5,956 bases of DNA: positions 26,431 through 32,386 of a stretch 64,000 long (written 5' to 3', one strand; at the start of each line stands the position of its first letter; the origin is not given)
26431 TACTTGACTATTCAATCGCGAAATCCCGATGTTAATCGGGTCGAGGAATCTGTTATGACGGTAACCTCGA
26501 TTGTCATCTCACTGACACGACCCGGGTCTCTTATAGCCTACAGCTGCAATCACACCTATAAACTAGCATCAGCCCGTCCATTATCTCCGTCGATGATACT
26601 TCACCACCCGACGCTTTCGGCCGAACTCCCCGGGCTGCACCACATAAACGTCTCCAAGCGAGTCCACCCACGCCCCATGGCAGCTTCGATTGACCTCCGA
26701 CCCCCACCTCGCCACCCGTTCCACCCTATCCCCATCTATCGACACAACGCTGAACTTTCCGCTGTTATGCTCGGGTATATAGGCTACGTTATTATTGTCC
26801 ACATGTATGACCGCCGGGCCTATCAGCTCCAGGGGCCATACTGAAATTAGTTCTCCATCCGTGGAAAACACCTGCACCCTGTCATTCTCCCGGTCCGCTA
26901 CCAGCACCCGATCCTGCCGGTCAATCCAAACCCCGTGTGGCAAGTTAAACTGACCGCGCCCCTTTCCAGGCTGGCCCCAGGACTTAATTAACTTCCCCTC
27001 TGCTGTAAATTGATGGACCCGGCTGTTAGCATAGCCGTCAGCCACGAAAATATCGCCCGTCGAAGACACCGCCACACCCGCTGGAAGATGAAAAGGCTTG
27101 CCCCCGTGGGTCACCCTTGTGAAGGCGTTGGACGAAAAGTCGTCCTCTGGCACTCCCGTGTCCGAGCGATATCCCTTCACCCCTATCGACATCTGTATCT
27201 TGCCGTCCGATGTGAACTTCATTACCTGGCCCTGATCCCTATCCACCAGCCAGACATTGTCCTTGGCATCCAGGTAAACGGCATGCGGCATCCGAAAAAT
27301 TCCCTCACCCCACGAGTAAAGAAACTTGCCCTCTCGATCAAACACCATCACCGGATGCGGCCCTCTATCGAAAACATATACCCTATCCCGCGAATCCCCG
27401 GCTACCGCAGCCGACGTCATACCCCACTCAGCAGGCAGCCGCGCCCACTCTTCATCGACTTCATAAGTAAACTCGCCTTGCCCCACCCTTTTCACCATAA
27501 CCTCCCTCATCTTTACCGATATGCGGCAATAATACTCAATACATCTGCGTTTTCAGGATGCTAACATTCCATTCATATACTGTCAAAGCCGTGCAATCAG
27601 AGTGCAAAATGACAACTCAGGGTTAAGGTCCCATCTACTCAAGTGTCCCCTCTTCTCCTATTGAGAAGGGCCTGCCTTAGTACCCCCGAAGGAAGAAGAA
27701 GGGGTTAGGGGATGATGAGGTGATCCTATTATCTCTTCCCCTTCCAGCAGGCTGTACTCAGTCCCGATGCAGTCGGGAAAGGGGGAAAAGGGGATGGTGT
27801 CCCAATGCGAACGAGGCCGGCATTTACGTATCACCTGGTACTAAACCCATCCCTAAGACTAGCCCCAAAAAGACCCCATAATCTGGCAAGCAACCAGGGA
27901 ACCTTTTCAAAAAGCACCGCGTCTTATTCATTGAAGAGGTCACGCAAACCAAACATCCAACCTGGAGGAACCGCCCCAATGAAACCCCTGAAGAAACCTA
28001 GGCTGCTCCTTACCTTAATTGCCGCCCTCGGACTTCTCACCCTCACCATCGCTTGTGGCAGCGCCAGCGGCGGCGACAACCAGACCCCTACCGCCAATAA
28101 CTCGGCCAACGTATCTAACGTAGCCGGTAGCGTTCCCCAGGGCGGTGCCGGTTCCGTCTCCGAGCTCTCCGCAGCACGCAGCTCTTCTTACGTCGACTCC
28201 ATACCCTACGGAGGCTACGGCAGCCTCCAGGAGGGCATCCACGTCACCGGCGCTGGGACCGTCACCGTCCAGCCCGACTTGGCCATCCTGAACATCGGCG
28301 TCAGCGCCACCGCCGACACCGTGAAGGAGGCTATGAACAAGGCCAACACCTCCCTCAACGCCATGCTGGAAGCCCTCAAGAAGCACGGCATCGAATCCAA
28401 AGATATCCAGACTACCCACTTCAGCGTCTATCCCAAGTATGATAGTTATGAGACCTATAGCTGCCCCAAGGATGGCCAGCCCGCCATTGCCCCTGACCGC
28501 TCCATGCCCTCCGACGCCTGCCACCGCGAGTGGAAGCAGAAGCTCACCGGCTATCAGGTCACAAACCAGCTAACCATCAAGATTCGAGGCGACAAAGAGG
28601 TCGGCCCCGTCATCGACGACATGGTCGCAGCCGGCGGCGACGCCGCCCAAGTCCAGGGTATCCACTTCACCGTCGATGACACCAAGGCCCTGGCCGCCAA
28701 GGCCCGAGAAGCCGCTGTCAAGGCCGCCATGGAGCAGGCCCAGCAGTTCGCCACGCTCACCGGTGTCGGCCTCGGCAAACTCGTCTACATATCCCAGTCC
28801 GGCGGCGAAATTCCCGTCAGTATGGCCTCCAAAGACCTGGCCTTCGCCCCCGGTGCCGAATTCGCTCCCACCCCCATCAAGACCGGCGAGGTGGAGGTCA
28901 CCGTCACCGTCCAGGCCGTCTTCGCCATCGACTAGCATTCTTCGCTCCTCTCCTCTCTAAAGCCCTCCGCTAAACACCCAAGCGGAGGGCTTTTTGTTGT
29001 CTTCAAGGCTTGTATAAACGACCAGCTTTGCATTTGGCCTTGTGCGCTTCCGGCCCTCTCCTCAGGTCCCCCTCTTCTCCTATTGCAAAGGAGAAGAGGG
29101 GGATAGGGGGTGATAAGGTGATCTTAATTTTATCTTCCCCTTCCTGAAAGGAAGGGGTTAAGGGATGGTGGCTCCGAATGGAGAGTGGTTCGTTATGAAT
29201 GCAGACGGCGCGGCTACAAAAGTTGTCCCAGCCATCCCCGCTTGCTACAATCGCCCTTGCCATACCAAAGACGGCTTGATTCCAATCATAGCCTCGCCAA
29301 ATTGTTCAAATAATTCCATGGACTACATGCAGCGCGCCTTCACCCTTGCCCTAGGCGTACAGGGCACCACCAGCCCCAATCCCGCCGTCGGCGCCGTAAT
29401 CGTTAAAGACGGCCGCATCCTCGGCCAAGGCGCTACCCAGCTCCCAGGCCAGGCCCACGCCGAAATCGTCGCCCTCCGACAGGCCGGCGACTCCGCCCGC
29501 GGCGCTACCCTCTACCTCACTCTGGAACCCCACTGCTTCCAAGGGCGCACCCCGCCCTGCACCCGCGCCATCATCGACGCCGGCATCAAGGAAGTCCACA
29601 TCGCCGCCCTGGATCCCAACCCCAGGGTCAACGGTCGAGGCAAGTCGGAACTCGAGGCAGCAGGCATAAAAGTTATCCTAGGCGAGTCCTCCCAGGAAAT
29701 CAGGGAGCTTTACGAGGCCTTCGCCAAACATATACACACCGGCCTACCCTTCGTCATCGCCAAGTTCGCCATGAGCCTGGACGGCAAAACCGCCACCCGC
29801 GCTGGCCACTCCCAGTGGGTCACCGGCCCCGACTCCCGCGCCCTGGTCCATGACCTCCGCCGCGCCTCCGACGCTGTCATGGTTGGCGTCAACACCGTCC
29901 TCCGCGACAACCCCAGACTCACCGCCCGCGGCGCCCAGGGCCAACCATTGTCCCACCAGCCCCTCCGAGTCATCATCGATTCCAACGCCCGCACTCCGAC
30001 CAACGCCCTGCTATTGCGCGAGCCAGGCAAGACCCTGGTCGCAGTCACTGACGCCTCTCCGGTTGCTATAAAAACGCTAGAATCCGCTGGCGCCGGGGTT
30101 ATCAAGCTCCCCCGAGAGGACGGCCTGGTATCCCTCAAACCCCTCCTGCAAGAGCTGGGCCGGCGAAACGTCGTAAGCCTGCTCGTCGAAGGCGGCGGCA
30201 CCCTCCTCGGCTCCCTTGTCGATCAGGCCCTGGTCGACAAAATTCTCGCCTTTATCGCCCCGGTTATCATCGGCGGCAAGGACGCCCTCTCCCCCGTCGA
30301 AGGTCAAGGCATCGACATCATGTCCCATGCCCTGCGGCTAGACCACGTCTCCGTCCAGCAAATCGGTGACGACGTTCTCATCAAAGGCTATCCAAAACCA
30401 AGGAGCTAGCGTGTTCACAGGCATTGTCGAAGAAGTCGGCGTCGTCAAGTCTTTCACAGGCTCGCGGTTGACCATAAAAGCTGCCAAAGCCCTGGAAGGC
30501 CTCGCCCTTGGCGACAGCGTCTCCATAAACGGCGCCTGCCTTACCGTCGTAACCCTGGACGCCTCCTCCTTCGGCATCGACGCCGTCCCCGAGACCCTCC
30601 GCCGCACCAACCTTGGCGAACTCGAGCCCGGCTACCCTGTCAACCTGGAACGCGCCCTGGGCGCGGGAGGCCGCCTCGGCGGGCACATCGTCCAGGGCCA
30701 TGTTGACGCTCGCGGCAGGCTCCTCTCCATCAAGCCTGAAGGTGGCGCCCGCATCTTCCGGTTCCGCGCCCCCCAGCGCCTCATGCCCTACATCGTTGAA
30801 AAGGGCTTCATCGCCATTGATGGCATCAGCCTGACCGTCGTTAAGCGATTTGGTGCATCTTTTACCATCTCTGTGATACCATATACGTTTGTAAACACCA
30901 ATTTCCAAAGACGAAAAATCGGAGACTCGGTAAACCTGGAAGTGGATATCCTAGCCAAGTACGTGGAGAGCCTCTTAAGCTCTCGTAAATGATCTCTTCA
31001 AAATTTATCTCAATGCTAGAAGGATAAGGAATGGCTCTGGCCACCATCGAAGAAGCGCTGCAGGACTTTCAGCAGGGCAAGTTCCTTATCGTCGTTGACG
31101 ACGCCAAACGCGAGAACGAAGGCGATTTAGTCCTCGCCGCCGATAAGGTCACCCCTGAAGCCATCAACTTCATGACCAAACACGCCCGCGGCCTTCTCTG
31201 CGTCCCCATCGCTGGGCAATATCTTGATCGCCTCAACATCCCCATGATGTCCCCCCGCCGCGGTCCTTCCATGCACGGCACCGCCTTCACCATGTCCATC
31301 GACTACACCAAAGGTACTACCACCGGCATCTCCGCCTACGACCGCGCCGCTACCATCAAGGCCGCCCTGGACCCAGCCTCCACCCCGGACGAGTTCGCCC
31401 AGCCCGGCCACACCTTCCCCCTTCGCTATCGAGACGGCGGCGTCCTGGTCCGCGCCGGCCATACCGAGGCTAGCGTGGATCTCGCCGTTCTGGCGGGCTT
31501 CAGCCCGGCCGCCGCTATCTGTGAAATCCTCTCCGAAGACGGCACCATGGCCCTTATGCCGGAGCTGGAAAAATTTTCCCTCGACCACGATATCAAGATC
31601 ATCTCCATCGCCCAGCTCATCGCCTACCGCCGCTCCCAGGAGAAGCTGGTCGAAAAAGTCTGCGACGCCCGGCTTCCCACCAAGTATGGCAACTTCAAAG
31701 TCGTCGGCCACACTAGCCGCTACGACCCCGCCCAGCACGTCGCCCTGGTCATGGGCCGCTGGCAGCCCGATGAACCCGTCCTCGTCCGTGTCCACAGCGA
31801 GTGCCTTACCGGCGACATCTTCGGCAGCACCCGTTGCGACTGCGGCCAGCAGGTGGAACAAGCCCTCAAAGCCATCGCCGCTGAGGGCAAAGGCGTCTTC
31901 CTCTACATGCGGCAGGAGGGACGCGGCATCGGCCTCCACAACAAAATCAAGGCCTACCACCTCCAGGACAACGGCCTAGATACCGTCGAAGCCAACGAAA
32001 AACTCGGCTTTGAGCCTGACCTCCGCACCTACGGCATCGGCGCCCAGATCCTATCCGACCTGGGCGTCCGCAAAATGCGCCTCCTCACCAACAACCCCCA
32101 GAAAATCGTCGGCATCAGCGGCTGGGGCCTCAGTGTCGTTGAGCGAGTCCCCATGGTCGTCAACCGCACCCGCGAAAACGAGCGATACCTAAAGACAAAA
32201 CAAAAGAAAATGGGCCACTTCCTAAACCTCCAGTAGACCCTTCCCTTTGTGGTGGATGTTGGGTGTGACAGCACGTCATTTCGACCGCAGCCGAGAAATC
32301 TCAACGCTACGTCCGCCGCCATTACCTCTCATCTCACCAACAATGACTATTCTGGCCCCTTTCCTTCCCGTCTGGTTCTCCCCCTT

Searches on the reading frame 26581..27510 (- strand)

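Call 26: search_protein_families(library=pfam, proteins=[window:26581-27510:-], max_evalue=0.00001)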
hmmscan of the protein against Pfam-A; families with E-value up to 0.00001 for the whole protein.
window:26581-27510:- (309 aa): 3 families
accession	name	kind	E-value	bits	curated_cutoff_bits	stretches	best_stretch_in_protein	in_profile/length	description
PF01436.27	NHL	-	6.1e-21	73.8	20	2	140-168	1-28/28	NHL repeat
PF17170.10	DUF5128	-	1.9e-10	40.9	22.9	1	152-247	54-150/321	6-bladed beta-propeller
PF08450.18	SGL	-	7.8e-08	32.6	26.3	0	190-227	185-222/246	SMP-30/Gluconolactonase/LRE-like region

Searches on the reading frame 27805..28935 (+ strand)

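Call 26: search_protein_families(library=pfam, proteins=[window:27805-28935:+], max_evalue=0.00001)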
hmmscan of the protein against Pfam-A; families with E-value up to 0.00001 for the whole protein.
window:27805-28935:+ (376 aa): 1 family
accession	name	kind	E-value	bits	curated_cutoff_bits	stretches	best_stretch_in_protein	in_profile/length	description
PF04402.19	SIMPL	-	4e-54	184.4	25.2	1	145-373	1-205/205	Protein of unknown function (DUF541)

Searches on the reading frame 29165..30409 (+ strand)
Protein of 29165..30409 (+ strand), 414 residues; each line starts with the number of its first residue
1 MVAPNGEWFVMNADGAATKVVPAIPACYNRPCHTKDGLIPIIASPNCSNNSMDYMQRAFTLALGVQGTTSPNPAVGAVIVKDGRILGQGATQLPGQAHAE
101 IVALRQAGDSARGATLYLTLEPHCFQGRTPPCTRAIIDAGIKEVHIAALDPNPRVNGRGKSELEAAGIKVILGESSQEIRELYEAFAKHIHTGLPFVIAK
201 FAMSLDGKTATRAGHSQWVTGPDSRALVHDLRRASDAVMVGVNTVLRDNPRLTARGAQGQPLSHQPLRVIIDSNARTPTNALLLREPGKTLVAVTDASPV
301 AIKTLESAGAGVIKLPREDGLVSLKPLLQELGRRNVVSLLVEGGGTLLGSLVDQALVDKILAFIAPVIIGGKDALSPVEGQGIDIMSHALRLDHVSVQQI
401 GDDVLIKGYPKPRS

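Call 26: search_protein_families(library=pfam, proteins=[window:29165-30409:+], max_evalue=0.00001)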
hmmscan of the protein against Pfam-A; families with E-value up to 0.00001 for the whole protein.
window:29165-30409:+ (414 aa): 3 families
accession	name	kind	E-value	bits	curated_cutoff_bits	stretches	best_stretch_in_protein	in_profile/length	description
PF01872.23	RibD_C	-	9.2e-54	182.7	24.1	1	195-405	1-196/197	RibD C-terminal domain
PF00383.29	dCMP_cyt_deam_1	-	1.2e-14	54.4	25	1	52-147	5-101/102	Cytidine and deoxycytidylate deaminase zinc-binding region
PF14437.12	MafB19-deam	-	2.5e-11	44.1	27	1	66-153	16-106/142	MafB19-like deaminase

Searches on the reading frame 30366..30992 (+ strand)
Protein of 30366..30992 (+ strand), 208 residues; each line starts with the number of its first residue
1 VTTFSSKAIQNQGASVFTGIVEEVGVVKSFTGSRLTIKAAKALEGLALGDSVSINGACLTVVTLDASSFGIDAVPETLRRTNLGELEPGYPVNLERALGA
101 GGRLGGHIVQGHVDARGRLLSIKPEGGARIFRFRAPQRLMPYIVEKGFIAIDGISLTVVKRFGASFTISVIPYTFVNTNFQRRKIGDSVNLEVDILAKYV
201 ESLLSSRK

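Call 26: search_protein_families(library=pfam, proteins=[window:30366-30992:+], max_evalue=0.00001)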
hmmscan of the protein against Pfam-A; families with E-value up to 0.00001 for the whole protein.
window:30366-30992:+ (208 aa): 1 family
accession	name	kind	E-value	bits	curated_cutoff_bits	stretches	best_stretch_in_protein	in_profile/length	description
PF00677.23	Lum_binding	-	2e-49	166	27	2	110-194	1-86/86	Lumazine binding domain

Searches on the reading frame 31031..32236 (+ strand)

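Call 26: search_protein_families(library=pfam, proteins=[window:31031-32236:+], max_evalue=0.00001)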
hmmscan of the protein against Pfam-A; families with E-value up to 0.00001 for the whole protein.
window:31031-32236:+ (401 aa): 2 families
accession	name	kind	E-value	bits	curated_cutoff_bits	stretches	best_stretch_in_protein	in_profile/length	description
PF00926.24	DHBP_synthase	-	1.3e-79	266.6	26.4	1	7-199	1-191/191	3,4-dihydroxy-2-butanone 4-phosphate synthase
PF00925.25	GTP_cyclohydro2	-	2e-74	249.1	23.3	1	209-374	2-165/165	GTP cyclohydrolase II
